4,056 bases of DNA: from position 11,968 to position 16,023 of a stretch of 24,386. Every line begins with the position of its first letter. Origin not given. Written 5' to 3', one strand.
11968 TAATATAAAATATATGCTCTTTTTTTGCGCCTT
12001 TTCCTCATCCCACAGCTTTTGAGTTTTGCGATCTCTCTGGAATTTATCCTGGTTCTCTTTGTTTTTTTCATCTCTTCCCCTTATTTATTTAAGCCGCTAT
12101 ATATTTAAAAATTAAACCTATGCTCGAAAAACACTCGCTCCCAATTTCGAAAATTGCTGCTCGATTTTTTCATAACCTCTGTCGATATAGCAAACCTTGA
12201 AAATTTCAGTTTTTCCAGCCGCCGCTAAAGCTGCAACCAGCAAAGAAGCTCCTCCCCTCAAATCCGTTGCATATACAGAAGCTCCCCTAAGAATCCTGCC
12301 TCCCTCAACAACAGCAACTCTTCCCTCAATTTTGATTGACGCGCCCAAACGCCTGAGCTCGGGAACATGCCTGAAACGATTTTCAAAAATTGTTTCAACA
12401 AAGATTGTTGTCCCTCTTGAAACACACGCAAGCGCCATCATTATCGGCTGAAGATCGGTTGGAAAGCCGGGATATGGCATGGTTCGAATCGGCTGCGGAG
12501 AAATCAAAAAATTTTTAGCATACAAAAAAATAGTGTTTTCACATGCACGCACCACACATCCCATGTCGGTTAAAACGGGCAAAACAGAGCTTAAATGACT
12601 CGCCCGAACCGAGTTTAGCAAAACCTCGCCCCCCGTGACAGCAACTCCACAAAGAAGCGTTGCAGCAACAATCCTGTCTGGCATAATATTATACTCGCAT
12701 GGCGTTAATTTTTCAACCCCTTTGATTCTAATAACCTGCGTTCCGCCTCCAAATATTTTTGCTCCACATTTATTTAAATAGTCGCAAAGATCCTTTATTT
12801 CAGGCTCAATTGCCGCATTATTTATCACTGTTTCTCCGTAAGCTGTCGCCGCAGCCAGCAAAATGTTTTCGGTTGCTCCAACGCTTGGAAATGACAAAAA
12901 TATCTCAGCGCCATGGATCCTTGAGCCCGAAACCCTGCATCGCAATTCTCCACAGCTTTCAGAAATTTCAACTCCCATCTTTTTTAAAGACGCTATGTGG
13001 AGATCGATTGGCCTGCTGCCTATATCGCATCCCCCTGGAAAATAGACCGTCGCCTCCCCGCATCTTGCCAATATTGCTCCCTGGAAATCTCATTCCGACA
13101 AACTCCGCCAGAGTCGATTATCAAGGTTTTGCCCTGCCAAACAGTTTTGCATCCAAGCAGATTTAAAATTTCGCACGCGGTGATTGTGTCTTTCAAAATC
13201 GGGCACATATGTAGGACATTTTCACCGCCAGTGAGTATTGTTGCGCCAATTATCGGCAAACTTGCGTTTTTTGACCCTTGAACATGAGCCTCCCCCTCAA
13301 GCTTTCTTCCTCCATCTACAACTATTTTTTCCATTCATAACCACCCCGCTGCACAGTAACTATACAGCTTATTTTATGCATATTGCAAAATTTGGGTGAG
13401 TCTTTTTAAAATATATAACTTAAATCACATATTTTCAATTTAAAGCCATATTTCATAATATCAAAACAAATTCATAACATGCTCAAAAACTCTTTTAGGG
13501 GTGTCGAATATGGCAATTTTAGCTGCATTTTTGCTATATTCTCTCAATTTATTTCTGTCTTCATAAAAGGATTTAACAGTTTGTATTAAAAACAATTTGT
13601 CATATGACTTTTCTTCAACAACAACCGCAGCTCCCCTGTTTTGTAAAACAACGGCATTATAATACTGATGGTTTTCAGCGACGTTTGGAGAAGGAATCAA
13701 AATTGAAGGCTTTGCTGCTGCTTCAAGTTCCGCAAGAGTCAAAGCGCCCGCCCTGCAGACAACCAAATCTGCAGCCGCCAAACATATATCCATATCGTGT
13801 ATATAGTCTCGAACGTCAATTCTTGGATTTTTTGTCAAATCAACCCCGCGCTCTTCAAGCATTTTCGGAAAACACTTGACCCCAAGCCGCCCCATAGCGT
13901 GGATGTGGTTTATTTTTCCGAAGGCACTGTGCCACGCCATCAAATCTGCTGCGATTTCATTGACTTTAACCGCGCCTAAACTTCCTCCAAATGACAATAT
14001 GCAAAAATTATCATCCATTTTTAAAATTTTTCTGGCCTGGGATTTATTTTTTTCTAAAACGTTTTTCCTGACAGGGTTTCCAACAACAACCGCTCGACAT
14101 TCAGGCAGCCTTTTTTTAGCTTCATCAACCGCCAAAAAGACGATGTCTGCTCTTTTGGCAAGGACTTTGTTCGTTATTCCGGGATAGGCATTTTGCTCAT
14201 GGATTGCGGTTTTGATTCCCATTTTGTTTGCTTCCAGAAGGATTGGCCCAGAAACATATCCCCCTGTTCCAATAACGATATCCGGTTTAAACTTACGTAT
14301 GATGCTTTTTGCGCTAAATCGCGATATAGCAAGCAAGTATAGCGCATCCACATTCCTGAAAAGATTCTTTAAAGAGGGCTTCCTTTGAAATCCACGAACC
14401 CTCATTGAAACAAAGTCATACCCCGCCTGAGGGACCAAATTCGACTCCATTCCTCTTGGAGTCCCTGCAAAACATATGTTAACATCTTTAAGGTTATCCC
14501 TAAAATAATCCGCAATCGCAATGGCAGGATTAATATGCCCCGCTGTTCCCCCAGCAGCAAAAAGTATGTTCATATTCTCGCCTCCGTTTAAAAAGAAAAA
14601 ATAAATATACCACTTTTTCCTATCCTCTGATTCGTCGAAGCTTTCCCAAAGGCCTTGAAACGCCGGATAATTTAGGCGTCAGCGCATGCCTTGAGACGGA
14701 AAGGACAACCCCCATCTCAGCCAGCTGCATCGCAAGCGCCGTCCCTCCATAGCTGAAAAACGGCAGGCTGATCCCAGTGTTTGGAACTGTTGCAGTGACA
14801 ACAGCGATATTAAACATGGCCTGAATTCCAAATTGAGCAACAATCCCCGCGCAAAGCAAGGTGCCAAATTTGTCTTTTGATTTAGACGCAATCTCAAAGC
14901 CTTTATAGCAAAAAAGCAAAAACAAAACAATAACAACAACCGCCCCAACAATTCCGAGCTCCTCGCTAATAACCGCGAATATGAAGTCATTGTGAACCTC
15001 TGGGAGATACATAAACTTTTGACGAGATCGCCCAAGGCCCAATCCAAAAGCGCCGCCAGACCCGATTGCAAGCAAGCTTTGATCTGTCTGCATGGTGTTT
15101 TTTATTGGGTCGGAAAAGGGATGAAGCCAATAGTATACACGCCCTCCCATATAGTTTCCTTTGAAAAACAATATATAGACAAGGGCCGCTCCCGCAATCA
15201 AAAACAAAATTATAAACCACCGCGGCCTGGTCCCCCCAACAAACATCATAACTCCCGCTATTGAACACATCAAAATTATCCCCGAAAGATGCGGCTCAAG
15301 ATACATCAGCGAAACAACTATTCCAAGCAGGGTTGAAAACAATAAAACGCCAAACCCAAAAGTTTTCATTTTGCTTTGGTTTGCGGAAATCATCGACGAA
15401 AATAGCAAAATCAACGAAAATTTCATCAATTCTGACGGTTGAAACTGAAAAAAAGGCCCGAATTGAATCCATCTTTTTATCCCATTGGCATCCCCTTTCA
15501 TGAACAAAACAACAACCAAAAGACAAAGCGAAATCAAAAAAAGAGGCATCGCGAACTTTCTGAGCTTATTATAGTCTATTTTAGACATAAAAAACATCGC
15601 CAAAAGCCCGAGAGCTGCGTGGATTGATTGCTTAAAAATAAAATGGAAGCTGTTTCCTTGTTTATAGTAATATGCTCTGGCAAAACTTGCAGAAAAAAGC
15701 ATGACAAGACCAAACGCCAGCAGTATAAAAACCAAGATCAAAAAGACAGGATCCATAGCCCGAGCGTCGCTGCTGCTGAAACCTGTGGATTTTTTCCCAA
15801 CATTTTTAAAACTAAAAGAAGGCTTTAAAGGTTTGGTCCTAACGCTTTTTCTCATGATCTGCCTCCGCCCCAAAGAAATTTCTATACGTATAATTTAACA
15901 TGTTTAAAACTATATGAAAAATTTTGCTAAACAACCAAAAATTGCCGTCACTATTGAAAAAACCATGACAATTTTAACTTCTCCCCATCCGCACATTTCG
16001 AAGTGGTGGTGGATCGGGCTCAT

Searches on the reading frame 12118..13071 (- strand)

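Call 3: search_protein_families(library=pfam, proteins=[window:12118-13071:-])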
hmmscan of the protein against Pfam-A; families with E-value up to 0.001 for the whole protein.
window:12118-13071:- (317 aa): 1 family
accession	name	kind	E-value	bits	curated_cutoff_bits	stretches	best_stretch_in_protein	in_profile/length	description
PF00275.25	EPSP_synthase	-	3.5e-73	247.1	22.8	1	3-306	101-416/417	EPSP synthase (3-phosphoshikimate 1-carboxyvinyltransferase)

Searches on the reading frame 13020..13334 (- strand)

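Call 3: search_protein_families(library=pfam, proteins=[window:13020-13334:-])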
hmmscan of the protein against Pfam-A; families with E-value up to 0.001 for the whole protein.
window:13020-13334:- (104 aa): 1 family
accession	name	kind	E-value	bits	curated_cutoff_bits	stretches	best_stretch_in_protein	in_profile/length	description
PF00275.25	EPSP_synthase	-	3.2e-07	29.8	22.8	1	6-76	1-73/417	EPSP synthase (3-phosphoshikimate 1-carboxyvinyltransferase)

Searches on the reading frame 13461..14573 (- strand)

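Call 4: search_protein_families(library=pfam, proteins=[window:13461-14573:-])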
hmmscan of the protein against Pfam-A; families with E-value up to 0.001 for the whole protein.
window:13461-14573:- (370 aa): 2 families
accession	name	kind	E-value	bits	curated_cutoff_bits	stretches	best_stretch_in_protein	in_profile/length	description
PF03033.26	Glyco_transf_28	-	4.7e-35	121.1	26.2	1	3-146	1-138/139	Glycosyltransferase family 28 N-terminal domain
PF04101.22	Glyco_tran_28_C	-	3.2e-29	102.5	22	1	192-351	2-155/166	Glycosyltransferase family 28 C-terminal domain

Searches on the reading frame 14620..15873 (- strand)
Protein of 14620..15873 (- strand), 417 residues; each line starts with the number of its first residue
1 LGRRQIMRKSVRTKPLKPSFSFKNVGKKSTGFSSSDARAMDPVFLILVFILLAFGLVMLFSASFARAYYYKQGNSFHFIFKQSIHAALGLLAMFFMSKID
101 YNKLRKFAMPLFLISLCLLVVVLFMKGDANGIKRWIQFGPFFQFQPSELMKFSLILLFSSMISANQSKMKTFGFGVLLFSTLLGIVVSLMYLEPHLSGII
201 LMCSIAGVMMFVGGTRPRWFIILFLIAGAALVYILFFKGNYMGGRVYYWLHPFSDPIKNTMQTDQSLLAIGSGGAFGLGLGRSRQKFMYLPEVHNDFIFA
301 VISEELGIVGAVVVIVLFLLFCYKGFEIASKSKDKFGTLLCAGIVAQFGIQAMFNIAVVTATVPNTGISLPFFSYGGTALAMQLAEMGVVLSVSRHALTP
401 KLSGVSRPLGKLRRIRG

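Call 3: search_protein_families(library=pfam, proteins=[window:14620-15873:-])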
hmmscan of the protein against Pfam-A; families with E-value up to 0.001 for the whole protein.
window:14620-15873:- (417 aa): 2 families
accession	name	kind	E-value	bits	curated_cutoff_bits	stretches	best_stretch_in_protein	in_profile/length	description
PF01098.24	FTSW_RODA_SPOVE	-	1.1e-92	311.3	26.4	1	45-397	4-354/356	Cell cycle protein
PF19779.4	DUF6264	-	0.0005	20.7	31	0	292-360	109-176/183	Family of unknown function (DUF6264)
